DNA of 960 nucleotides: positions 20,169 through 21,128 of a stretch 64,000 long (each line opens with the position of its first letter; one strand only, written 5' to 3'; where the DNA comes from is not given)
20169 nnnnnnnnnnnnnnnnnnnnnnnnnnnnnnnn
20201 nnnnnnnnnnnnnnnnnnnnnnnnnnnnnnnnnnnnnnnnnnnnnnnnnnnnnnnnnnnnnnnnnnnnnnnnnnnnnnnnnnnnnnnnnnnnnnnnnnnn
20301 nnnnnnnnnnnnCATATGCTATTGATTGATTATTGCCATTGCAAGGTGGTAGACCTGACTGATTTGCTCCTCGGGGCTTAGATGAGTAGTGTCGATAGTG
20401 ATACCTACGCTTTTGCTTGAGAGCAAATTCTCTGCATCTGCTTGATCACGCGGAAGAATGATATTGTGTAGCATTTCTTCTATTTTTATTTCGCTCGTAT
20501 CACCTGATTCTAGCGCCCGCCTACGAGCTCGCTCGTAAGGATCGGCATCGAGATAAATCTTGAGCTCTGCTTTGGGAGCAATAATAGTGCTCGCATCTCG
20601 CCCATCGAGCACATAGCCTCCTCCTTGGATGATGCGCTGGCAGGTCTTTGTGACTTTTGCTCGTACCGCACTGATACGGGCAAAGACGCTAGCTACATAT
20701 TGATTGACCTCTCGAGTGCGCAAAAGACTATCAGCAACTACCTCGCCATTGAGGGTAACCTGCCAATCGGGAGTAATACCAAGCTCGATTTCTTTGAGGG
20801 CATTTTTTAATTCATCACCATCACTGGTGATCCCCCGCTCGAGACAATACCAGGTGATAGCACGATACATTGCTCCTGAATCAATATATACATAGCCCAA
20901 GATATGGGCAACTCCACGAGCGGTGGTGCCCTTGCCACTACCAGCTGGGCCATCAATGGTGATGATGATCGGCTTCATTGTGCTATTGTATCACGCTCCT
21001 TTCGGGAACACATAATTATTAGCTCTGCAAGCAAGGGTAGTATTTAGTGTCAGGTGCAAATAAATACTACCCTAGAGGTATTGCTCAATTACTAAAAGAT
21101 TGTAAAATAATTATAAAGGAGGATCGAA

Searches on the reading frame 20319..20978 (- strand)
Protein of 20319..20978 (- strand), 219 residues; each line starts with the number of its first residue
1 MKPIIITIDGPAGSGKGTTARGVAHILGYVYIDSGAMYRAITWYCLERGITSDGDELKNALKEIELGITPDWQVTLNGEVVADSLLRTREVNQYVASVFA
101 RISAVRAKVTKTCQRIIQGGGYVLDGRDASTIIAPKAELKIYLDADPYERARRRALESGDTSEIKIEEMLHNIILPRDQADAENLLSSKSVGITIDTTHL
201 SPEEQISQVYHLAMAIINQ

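Call 59: search_protein_families(library=pfam, proteins=[window:20319-20978:-], max_evalue=0.0001)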
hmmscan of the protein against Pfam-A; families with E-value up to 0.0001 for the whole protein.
window:20319-20978:- (219 aa): 4 families
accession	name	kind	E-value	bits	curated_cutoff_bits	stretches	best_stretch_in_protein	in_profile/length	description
PF02224.24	Cytidylate_kin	-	6.1e-48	163.8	26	1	6-212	1-208/211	Cytidylate kinase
PF13189.12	Cytidylate_kin2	-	5.2e-10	40.2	28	1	5-171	1-144/176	Cytidylate kinase-like family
PF13238.12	AAA_18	-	4.8e-07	30.7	29.4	1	6-165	1-119/128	AAA domain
PF13207.12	AAA_17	-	8.6e-06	26.5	27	0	10-82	2-67/136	AAA domain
